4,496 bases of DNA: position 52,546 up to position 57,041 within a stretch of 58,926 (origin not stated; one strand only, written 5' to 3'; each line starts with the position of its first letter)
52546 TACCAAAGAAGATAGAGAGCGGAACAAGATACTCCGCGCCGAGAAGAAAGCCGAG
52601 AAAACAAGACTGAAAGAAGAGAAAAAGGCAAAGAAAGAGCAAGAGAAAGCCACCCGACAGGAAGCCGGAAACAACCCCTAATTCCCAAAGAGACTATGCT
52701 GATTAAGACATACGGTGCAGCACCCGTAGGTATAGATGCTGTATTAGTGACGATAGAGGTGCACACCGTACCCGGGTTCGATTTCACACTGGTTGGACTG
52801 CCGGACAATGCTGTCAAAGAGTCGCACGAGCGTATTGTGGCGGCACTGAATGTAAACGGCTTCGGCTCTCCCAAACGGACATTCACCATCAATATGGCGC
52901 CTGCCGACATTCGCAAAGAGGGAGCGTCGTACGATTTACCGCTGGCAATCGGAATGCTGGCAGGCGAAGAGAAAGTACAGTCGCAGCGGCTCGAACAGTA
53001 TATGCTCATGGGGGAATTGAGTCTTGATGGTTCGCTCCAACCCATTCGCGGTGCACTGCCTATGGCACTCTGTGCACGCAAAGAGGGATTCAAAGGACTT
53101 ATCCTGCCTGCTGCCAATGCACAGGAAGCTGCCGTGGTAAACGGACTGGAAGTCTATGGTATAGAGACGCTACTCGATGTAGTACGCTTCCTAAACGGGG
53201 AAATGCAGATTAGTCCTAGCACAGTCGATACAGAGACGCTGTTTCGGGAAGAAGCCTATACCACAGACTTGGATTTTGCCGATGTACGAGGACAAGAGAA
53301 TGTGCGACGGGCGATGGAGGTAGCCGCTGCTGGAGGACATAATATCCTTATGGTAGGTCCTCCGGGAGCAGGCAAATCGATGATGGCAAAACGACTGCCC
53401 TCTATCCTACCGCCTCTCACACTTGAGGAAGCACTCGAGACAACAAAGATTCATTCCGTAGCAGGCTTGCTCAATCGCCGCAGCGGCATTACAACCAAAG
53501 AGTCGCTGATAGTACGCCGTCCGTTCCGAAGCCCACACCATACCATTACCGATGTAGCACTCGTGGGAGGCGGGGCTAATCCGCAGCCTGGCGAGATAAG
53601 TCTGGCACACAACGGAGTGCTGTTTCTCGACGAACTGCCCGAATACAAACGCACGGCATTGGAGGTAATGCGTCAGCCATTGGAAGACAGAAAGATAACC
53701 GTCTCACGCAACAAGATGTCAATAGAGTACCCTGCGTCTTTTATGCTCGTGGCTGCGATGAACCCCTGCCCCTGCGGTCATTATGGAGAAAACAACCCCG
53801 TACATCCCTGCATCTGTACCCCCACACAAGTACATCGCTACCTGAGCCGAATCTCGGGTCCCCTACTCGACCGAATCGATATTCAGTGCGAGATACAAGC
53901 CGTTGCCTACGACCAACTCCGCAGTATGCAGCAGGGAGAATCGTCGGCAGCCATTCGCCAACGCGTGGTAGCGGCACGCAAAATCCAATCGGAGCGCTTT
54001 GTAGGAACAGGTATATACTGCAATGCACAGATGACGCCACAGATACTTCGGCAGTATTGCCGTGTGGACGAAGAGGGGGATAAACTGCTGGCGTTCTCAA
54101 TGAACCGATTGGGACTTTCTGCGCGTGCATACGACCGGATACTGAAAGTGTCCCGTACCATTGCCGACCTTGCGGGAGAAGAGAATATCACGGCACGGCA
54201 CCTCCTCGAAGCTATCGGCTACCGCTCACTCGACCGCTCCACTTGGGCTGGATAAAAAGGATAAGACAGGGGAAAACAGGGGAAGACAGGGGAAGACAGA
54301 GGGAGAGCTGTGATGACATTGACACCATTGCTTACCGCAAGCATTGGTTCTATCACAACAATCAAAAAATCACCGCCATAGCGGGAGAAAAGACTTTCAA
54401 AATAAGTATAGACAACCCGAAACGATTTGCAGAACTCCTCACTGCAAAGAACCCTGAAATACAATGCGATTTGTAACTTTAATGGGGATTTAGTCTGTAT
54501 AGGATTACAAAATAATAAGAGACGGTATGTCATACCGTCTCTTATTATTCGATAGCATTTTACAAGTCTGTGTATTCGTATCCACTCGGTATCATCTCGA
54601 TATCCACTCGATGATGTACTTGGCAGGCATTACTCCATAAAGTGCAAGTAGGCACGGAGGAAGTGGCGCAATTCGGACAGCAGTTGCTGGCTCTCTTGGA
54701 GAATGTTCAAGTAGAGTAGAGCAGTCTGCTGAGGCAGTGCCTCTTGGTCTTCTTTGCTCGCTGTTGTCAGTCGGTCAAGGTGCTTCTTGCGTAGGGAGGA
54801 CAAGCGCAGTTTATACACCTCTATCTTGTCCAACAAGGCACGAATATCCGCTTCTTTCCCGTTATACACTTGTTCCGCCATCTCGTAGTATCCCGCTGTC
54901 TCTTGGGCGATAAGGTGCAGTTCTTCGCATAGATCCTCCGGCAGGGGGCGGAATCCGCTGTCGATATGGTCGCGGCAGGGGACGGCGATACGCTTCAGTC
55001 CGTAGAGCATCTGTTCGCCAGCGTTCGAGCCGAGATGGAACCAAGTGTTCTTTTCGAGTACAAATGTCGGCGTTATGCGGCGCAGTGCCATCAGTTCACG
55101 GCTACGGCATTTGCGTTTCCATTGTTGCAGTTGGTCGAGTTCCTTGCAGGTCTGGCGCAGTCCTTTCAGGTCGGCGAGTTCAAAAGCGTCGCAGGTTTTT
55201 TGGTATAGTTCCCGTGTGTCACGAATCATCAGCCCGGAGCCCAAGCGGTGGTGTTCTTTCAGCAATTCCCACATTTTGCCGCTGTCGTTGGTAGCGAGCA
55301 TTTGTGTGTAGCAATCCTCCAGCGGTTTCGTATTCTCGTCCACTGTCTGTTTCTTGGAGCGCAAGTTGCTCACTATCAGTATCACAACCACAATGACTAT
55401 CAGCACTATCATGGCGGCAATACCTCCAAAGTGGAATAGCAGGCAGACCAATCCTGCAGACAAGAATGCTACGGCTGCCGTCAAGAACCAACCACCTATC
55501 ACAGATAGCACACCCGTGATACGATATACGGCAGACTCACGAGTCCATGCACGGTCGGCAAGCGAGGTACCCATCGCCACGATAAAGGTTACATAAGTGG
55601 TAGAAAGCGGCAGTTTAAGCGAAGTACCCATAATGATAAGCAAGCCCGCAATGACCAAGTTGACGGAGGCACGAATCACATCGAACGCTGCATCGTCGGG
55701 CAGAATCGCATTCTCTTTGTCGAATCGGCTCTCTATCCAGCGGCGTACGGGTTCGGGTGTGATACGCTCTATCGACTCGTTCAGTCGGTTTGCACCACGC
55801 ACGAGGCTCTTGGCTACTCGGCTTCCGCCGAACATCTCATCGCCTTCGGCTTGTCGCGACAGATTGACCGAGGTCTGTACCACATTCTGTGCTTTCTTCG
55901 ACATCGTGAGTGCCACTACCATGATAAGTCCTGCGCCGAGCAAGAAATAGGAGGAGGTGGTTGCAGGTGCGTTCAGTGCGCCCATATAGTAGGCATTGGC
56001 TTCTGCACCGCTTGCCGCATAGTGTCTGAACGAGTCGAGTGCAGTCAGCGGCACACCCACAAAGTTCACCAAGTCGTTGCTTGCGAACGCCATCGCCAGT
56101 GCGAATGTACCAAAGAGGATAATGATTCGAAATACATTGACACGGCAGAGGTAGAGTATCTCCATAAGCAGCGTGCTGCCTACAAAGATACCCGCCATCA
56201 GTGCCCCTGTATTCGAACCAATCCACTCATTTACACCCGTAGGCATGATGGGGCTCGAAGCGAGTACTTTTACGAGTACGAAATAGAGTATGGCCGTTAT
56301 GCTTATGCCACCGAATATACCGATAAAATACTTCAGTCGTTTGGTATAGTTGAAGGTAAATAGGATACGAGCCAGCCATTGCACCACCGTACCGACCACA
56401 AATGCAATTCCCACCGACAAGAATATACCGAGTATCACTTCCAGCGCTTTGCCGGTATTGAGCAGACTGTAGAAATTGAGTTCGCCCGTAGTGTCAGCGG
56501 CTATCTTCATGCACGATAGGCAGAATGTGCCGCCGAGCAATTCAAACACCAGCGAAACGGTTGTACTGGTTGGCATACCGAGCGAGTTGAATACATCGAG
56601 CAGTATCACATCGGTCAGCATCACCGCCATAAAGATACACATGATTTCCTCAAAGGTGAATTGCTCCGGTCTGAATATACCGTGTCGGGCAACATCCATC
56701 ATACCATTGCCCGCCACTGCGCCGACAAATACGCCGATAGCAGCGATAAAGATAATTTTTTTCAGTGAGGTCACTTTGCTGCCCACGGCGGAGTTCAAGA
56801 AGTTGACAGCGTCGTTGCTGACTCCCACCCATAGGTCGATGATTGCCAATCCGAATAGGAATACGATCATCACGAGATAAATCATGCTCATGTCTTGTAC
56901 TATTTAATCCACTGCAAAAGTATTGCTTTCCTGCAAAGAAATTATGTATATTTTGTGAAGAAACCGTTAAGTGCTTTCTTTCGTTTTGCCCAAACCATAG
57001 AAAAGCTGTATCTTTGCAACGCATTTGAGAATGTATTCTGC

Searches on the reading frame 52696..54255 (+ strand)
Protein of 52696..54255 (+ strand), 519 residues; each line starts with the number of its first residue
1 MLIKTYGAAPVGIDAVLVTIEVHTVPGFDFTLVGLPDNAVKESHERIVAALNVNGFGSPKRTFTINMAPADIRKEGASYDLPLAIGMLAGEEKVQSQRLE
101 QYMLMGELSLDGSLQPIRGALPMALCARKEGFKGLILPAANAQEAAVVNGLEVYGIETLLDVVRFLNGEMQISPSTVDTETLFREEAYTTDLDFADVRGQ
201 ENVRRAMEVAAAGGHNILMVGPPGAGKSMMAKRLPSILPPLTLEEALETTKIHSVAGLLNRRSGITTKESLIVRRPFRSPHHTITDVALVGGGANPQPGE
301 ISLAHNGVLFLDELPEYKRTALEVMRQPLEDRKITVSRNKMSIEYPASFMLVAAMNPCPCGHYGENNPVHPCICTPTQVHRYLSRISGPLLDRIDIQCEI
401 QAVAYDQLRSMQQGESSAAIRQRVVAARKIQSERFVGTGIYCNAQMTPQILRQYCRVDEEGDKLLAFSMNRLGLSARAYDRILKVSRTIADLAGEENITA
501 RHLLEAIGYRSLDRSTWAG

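Call 66: search_protein_families(library=ncbifam, proteins=[window:52696-54255:+], max_evalue=0.00001)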
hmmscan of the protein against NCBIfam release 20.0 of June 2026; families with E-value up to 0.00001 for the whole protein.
window:52696-54255:+ (519 aa): 8 families
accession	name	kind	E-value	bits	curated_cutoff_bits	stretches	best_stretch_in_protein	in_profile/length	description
TIGR00368.1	TIGR00368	hypoth_equivalog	6.1e-190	632.1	362.4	1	6-510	2-499/499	YifB family Mg chelatase-like AAA ATPase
NF007365.0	PRK09862.1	equivalog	2e-137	458.9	530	1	6-514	7-496/506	YifB family Mg chelatase-like AAA ATPase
TIGR02902.1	spore_lonB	equivalog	1.3e-14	53.7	723.3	1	193-336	63-206/531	ATP-dependent protease LonB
TIGR00764.1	lon_rel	equivalog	2e-11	43.2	516.6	0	196-251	19-74/608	ATP-dependent protease LonB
TIGR02903.1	spore_lon_C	equivalog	5.2e-09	35.2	678.8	0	193-337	152-297/615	Lon family ATP-dependent protease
TIGR02442.1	Cob-chelat-sub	hypoth_equivalog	5.5e-09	35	779.45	1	194-357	3-179/641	putative cobaltochelatase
TIGR02031.1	BchD-ChlD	equivalog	7.4e-07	28.2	499.55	1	217-357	19-143/608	magnesium chelatase ATPase subunit D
NF038308.1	RNA_repair_RtcR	equivalog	9.6e-07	28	650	0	201-233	191-223/530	RNA repair transcriptional activator RtcR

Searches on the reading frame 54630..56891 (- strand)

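Call 66: search_protein_families(library=ncbifam, proteins=[window:54630-56891:-], max_evalue=0.00001)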
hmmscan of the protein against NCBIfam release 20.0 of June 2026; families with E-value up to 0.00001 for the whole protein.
window:54630-56891:- (753 aa): 0 families

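Call 69: search_protein_families(library=pfam, proteins=[window:54630-56891:-], max_evalue=1)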
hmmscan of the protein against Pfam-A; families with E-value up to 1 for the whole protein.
window:54630-56891:- (753 aa): 5 families
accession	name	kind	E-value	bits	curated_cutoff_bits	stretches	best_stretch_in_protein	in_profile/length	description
PF01384.25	PHO4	-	2.4e-26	93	33.7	2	26-299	4-234/350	Phosphate transporter family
PF19351.4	DUF5929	-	0.016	15.2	27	1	661-748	115-201/222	Domain of unknown function (DUF5929)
PF15820.10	ECSCR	-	0.13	12.6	27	1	486-524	23-61/104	Endothelial cell-specific chemotaxis regulator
PF17452.7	YnfE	-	0.15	12.8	25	1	674-698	20-44/78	Uncharacterized YnfE-like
PF14575.11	EphA2_TM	-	0.67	11.1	28.9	1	489-521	3-35/74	Ephrin type-A receptor 2 transmembrane domain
